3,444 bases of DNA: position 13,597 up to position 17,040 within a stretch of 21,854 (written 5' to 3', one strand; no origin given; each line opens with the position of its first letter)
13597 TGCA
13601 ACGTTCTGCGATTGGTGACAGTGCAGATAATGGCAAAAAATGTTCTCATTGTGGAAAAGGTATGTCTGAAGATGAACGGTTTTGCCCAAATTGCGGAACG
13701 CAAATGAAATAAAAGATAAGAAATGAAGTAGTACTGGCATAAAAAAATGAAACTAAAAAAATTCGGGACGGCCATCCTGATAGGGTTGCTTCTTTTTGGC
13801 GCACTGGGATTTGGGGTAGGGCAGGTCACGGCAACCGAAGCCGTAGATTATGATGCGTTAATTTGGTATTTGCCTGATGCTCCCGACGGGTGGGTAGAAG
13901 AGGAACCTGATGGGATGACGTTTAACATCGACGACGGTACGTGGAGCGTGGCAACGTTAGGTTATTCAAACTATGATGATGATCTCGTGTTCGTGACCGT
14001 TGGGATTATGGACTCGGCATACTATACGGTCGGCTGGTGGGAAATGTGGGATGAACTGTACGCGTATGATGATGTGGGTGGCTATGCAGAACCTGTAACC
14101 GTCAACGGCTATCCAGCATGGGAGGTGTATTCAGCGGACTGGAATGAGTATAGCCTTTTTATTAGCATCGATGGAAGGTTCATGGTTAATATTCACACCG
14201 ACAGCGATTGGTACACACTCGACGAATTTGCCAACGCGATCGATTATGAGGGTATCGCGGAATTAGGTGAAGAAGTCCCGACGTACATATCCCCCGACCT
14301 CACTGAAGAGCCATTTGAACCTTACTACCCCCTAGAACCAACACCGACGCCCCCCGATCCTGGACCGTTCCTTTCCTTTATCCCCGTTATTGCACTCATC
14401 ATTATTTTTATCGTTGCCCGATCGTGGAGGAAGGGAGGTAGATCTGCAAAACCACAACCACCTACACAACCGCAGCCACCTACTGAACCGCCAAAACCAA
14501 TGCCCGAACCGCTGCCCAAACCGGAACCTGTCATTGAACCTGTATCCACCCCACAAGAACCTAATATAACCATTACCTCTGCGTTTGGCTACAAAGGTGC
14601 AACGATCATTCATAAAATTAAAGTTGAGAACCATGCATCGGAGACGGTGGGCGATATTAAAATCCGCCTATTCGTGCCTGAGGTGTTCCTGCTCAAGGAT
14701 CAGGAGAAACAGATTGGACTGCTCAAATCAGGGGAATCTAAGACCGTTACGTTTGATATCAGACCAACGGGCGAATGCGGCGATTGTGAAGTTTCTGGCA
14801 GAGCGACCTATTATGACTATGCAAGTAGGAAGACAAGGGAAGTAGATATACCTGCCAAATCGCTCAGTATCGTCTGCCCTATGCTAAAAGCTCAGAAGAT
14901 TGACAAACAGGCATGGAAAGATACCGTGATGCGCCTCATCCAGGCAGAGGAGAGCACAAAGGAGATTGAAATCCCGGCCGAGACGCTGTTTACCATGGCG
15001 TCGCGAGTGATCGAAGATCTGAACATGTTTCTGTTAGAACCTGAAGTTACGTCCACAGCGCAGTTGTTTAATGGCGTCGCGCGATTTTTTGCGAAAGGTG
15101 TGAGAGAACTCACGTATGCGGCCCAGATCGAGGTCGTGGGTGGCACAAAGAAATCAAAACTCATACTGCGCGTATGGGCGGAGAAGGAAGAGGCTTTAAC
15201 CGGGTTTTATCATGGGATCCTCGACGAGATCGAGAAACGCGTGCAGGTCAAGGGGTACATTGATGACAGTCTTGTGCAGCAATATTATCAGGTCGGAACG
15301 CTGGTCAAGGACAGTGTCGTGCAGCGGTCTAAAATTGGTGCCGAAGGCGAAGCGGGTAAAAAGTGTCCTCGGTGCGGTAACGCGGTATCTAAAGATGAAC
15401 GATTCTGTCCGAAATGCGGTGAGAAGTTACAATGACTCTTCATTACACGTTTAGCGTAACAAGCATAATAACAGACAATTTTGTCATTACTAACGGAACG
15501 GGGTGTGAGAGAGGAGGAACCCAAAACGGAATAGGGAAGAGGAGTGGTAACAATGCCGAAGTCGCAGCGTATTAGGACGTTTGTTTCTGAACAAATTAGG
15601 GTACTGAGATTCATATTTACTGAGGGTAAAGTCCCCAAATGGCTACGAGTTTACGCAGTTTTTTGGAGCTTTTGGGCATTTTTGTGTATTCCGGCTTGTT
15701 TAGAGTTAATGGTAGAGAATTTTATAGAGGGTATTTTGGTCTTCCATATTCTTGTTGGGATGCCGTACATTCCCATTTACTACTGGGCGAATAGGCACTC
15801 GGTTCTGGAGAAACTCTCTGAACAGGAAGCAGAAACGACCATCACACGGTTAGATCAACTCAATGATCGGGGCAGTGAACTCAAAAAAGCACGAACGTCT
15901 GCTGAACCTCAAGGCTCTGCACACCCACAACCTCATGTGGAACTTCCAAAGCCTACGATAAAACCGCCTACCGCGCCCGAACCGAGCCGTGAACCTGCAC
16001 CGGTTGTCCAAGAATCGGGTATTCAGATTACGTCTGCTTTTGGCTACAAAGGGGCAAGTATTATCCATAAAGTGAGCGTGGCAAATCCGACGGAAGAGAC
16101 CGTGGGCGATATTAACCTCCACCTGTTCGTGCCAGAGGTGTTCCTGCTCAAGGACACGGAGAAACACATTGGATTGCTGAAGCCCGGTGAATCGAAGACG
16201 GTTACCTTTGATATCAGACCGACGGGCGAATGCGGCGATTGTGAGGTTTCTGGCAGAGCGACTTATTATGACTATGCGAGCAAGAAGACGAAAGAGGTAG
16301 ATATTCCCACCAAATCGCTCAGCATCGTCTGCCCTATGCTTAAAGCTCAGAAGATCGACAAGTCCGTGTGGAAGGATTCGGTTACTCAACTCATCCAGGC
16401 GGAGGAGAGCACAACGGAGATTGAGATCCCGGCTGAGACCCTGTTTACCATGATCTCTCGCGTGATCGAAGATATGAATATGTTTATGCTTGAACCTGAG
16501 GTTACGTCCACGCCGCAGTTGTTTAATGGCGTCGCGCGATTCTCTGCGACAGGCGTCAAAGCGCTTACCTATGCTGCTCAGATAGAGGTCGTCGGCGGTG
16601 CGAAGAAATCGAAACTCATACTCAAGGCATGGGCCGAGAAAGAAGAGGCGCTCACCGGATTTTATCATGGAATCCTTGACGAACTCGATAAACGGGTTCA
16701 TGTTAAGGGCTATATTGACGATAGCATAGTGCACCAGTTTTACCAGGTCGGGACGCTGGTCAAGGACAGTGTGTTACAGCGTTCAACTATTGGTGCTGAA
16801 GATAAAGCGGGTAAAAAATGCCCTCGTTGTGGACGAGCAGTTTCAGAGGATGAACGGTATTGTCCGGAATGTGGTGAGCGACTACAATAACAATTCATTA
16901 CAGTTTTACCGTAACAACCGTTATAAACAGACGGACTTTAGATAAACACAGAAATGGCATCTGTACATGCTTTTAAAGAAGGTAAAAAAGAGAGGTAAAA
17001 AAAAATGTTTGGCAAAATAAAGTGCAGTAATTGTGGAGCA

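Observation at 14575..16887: Recent duplication or gene conversion confined to the 3' halves of two neighbouring paralogs, with complete N-terminal module replacement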

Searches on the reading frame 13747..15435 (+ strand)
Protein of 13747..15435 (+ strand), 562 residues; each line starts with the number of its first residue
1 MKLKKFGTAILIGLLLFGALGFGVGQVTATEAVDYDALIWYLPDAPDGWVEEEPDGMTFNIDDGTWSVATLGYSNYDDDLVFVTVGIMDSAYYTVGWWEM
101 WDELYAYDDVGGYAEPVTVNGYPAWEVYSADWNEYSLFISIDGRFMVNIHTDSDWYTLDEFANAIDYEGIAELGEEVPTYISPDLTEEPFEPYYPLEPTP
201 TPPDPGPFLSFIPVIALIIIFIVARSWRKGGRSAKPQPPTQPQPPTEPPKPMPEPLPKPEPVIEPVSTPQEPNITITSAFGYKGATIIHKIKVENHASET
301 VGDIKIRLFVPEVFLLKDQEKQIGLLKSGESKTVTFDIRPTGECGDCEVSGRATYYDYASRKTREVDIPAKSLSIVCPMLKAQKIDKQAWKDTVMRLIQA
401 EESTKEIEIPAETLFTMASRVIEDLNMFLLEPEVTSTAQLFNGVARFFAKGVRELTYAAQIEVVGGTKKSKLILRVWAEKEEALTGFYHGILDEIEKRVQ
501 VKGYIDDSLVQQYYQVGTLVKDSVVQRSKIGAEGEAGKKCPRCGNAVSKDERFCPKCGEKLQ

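Call 5: search_protein_families(library=pfam, proteins=[window:13747-15435:+], max_evalue=0.1)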
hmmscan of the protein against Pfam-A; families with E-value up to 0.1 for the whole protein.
window:13747-15435:+ (562 aa): 11 families
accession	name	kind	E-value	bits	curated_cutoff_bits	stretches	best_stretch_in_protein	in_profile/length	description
PF13240.11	Zn_Ribbon_1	-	3.2e-07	30.4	25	1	539-561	1-23/23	zinc-ribbon domain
PF13248.11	Zn_ribbon_3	-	3.7e-07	29.8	27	1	538-561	3-26/26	zinc-ribbon domain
PF12773.13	DZR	-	2.2e-05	25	27.3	1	540-558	27-45/45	Double zinc ribbon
PF17032.10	Zn_ribbon_15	-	0.00025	22.2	28.9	1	535-558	50-73/73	zinc-ribbon family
PF24460.1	DUF7575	-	0.00029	20.6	28.5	1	536-561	2-27/28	Domain of unknown function (DUF7575)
PF09889.16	DUF2116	-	0.0082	16.5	26.8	1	538-562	4-29/59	Probable treble clef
PF09297.16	Zn_ribbon_NUD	-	0.0084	16.2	24.8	0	552-561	4-13/32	NADH pyrophosphatase zinc ribbon domain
PF18912.6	DZR_2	-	0.013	15.8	27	1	538-561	8-31/56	Double zinc ribbon domain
PF10571.15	UPF0547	-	0.018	15.6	29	1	538-558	1-21/26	Uncharacterised protein family UPF0547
PF07705.17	CARDB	-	0.019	15.6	22.7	1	281-345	15-75/101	CARDB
PF07191.17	Zn_ribbon_6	-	0.081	13.4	25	0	535-562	14-40/67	Double zinc ribbon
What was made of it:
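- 13747..15435 (+): m4, 562 aa. It consists of a signal-peptide-like helix (aa 3-29), an acidic Trp/Tyr-rich ectodomain (aa 30-205, nt 13834-14361), a TM helix (aa ~206-227), a Pro-rich linker, an appendage-like module and a zinc ribbon. Pfam gives only zinc-ribbon families plus a weak CARDB hit (call 5).
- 14572..15432 (+): m4 conserved cytoplasmic module: Ig-like sandwich (~14566-14871), alpha/beta platform (~14905-15297), a disordered Val/Gly-rich tail, and a Cys4 zinc ribbon (~15349-15432). Zinc-ribbon Pfam hits (call 5).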

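Call 10: find_encoding_contigs(protein=window:13747-15435:+, flank=10000, max_places=6)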
Protein window:13747-15435:+ (562 aa): 2 contigs read that carry it; 2 places shown.
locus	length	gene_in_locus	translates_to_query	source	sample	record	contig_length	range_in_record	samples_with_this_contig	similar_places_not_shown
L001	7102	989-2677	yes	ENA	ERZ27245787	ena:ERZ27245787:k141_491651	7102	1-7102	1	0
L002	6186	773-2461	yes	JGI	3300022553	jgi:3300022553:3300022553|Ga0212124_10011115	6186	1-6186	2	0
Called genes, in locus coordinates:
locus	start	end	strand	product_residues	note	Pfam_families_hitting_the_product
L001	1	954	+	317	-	?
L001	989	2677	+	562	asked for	PF12773:DZR (faint), PF13240:Zn_Ribbon_1 (weak), PF13248:Zn_ribbon_3 (weak)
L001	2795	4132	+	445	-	PF13240:Zn_Ribbon_1 (weak), PF13248:Zn_ribbon_3 (faint)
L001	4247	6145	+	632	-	PF12773:DZR, PF13240:Zn_Ribbon_1 (weak), PF13248:Zn_ribbon_3 (faint), PF17032:Zn_ribbon_15 (faint), PF18912:DZR_2 (faint), PF13240:Zn_Ribbon_1 (weak), PF24460:DUF7575 (weak), PF01145:Band_7 (weak)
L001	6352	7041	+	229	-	PF07953:Toxin_R_bind_N, PF13385:Laminin_G_3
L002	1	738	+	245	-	?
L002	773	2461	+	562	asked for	PF12773:DZR (faint), PF13240:Zn_Ribbon_1 (weak), PF13248:Zn_ribbon_3 (weak)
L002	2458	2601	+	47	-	-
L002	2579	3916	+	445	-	PF13240:Zn_Ribbon_1 (weak), PF13248:Zn_ribbon_3 (faint)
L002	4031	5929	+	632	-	PF12773:DZR, PF13240:Zn_Ribbon_1 (weak), PF13248:Zn_ribbon_3 (faint), PF17032:Zn_ribbon_15 (faint), PF18912:DZR_2 (faint), PF13240:Zn_Ribbon_1 (weak), PF24460:DUF7575 (weak), PF01145:Band_7 (weak)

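Call 21: search_protein_families(library=ncbifam, proteins=[window:13747-15435:+], max_evalue=0.01)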
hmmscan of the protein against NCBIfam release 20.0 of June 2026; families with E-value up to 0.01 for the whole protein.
window:13747-15435:+ (562 aa): 2 families
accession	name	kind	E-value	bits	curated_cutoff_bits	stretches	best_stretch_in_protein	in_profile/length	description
NF049953.1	ribbon_DG_selen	exception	0.0011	18.9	130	1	509-558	119-168/172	zinc ribbon-containing (seleno)protein DG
NF045535.1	Sel_Asgard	equivalog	0.0032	17.4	132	1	412-508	6-97/195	putative selenocysteine system protein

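Call 22: search_protein_families(library=padloc, proteins=[window:13747-15435:+], max_evalue=0.01)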
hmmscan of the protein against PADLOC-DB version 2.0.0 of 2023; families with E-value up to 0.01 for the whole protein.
window:13747-15435:+ (562 aa): 0 families

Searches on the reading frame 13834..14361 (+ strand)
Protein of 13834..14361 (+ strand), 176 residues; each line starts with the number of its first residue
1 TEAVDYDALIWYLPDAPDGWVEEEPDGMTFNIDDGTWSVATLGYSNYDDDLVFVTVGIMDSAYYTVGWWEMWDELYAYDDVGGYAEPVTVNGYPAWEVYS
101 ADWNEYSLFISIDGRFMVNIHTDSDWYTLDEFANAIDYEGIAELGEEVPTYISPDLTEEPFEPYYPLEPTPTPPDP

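Call 58: find_homologous_proteins(query=window:13834-14361:+, max_evalue=0.001)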
Query window:13834-14361:+: 19 candidates shared short words with the query, none scored E <= 0.001.
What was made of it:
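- Tried and rejected: Search for relatives of the m4 ectodomain: nothing in the word-indexed database (call 58).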

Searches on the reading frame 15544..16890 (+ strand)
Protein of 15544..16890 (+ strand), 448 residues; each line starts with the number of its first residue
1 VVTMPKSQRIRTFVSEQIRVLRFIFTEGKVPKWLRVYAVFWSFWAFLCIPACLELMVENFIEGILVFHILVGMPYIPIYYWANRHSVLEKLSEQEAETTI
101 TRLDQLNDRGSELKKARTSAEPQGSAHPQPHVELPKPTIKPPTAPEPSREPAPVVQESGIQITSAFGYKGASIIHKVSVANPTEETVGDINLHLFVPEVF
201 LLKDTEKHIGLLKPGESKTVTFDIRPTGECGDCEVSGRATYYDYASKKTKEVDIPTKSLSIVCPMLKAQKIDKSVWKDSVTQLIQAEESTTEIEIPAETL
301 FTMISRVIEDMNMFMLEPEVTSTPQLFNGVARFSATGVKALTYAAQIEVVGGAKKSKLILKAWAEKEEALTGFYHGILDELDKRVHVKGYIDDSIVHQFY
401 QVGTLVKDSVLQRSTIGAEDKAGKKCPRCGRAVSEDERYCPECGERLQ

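Call 5: search_protein_families(library=pfam, proteins=[window:15544-16890:+], max_evalue=0.1)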
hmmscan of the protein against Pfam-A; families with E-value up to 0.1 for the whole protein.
window:15544-16890:+ (448 aa): 9 families
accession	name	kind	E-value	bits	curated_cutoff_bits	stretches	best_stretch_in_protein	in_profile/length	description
PF13240.11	Zn_Ribbon_1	-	2e-06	27.9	25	1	425-446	1-22/23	zinc-ribbon domain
PF13248.11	Zn_ribbon_3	-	8.3e-06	25.5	27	1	424-447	3-26/26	zinc-ribbon domain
PF12773.13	DZR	-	3.8e-05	24.2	27.3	1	425-444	26-45/45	Double zinc ribbon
PF17032.10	Zn_ribbon_15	-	6.8e-05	24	28.9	1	419-444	48-73/73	zinc-ribbon family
PF10571.15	UPF0547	-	0.0017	18.9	29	1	424-444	1-21/26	Uncharacterised protein family UPF0547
PF01155.25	HypA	-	0.015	15.7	28.9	1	405-445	51-94/112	Hydrogenase/urease nickel incorporation, metallochaperone, hypA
PF24460.1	DUF7575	-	0.027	14.3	28.5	0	423-447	3-27/28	Domain of unknown function (DUF7575)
PF24463.1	DUF7577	-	0.034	14.2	28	1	426-448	5-27/27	Domain of unknown function (DUF7577)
PF09889.16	DUF2116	-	0.084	13.3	26.8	0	424-447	4-28/59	Probable treble clef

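Call 21: search_protein_families(library=ncbifam, proteins=[window:15544-16890:+], max_evalue=0.01)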
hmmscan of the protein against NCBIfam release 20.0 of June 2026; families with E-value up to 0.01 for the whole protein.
window:15544-16890:+ (448 aa): 1 family
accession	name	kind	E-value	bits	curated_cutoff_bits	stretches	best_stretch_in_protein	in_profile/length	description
NF049953.1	ribbon_DG_selen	exception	0.0003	20.8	130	1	395-444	118-168/172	zinc ribbon-containing (seleno)protein DG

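Call 22: search_protein_families(library=padloc, proteins=[window:15544-16890:+], max_evalue=0.01)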
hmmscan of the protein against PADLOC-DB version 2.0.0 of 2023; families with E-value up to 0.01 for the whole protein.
window:15544-16890:+ (448 aa): 1 family
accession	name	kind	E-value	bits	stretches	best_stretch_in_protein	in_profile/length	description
PDLC00596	ZorA1|ZorA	-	0.0044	13.8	1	274-335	116-173/583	MotA/ExbB/TolQ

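Call 82: find_related_loci(query=window:15553-16887:+, collection=metagenome_contigs, flank=8000)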
Query window:15553-16887:+ (445 aa) in metagenome_contigs; peptide patterns used: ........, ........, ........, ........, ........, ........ (x = any residue, [..] = any of these).
54 stretches matched a pattern; 3 encode a relative of the query (tblastn E <= 1e-3); 3 distinct loci.
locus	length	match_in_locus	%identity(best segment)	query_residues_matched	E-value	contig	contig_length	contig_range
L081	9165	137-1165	54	106-445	6e-125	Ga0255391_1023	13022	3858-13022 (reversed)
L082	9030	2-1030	54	106-445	1e-124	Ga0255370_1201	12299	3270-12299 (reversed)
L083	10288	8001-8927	58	142-445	5e-125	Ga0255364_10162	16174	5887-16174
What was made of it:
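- Tried and rejected: The metagenome scan with m5 returned only three distant loci (call 82).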

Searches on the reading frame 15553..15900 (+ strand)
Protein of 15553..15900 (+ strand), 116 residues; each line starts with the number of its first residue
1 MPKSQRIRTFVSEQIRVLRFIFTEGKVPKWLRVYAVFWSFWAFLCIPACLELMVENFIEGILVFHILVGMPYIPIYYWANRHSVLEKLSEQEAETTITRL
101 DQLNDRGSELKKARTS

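Call 26: find_homologous_proteins(query=window:15553-15900:+, max_evalue=0.001)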
Query window:15553-15900:+: 1 candidates shared short words with the query, none scored E <= 0.001.
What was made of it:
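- Tried and rejected: The word-indexed search found nothing, and it also missed the known orthologs, so it is a weak negative (call 26).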

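Call 61: search_protein_representatives(protein=window:15553-15885:+)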
Query: 111 residues. Proteins with E-value up to 0.001 (for the whole library): 3; up to 1e-10: 1; up to 1e-30: 1. The best 3 are listed.
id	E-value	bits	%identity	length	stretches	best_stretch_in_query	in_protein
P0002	1.4e-48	180.2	74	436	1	1-110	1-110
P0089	1.2e-07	48.4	47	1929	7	6-28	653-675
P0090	3.1e-06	43.8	45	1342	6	6-55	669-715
